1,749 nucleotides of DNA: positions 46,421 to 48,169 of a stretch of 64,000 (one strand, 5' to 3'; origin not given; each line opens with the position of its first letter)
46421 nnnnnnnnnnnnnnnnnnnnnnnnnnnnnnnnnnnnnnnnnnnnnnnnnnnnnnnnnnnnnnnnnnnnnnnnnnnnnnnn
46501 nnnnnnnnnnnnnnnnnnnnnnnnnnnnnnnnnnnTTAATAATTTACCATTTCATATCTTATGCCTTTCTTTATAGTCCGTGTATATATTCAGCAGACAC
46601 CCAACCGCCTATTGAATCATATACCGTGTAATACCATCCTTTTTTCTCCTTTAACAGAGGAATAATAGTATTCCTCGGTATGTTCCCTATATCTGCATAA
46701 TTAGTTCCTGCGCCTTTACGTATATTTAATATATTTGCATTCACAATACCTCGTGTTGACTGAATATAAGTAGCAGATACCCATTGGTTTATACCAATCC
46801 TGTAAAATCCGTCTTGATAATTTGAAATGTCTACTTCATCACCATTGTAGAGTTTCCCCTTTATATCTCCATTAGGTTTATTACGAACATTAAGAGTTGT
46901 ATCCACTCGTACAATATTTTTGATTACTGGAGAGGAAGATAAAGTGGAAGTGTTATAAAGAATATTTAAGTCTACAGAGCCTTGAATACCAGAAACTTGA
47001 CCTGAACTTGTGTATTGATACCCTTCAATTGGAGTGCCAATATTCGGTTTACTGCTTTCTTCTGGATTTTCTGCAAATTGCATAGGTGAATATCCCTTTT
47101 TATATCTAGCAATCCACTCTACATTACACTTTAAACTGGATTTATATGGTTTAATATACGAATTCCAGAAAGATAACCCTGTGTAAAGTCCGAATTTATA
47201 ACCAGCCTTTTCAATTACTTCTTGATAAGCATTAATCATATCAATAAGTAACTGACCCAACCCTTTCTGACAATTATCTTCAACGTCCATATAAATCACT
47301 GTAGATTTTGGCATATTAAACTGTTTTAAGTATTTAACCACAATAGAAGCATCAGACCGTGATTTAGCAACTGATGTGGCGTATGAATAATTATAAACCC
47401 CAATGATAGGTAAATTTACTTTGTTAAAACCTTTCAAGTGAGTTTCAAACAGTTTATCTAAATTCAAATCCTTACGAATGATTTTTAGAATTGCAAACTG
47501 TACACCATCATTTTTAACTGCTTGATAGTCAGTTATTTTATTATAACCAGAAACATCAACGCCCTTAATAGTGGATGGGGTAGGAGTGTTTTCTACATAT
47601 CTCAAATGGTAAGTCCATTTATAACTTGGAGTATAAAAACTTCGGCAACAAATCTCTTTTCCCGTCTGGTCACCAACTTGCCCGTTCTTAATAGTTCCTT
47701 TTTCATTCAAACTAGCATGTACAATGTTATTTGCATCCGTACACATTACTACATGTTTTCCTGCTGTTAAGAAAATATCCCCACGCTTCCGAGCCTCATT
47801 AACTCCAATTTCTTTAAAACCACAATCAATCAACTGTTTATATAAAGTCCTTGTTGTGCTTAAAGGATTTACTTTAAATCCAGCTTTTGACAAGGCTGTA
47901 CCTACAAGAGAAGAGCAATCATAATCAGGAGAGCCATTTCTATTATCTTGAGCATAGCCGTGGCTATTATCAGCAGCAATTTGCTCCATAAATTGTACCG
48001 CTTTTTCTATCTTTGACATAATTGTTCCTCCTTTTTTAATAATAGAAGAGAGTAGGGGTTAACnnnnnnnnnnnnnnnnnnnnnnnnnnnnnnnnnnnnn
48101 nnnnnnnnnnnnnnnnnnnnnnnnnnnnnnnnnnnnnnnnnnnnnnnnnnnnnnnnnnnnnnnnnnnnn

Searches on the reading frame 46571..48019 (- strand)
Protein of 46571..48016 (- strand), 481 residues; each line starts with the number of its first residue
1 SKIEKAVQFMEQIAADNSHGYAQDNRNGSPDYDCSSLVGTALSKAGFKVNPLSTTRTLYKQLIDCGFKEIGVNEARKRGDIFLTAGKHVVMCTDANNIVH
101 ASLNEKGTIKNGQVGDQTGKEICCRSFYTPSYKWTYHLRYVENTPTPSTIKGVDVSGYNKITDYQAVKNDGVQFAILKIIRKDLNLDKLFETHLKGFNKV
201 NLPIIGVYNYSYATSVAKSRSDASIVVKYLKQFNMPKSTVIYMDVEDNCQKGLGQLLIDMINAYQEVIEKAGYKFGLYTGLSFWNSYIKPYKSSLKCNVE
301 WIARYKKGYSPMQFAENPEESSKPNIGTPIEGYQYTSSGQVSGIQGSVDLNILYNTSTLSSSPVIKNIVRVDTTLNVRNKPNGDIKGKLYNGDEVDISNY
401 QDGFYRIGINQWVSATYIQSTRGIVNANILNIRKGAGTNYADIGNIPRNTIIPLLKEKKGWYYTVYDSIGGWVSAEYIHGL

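Call 13: search_protein_families(library=phrogs, proteins=[window:46571-48016:-], max_evalue=0.00001)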
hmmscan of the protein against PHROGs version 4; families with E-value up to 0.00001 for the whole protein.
window:46571-48016:- (481 aa): 12 families
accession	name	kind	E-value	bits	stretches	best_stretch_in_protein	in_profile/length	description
phrog_291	-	lysis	1.5e-33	117.3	1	142-442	105-375/509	endolysin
phrog_6745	-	lysis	4.3e-26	92.7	1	148-316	2-165/396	endolysin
phrog_6219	-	lysis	6e-25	89.4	1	150-363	2-196/326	endolysin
phrog_14030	-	unknown function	2.5e-20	73.9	1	2-146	51-223/273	-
phrog_1794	-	lysis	5.9e-16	59.8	2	425-478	274-327/336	amidase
phrog_998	-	lysis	1.1e-12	49.2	1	2-115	3-120/246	endolysin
phrog_3084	-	lysis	7.2e-11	42.8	1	143-355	152-355/468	endolysin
phrog_3861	-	lysis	6.2e-10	39.6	1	3-112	5-124/455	amidase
phrog_2459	-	unknown function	2.5e-08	35.2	1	343-427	17-106/171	-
phrog_35916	-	unknown function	3.1e-07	30.7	1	153-356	7-212/488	-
phrog_32635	-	unknown function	1.5e-06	28.7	1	30-139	49-160/318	-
phrog_18955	-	unknown function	1.8e-06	27.9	0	429-479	216-262/483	-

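Call 42: find_encoding_contigs(protein=window:46574-48019:-, flank=10000, max_places=1)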
Protein window:46574-48019:- (482 aa): 22 contigs read that carry it; 1 place shown.
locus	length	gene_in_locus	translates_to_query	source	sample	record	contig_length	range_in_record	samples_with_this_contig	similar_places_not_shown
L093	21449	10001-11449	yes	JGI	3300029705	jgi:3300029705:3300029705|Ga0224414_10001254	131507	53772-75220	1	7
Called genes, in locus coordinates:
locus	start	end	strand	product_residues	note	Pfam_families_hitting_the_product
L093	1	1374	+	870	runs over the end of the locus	-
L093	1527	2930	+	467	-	PF07484:Collar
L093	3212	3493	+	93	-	-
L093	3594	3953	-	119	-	-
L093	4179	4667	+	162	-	-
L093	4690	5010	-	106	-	-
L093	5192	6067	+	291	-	-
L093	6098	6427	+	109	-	-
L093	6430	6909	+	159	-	-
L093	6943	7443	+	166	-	-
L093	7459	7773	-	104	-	-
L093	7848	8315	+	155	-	PF06541:ABC_trans_CmpB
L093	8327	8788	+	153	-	-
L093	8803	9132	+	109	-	-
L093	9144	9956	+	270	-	PF00112:Peptidase_C1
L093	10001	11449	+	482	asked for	PF05382:Amidase_5, PF25309:ELLD, PF01183:Glyco_hydro_25, PF08924:Rv2525c_GlyHyd-like (weak), PF08239:SH3_3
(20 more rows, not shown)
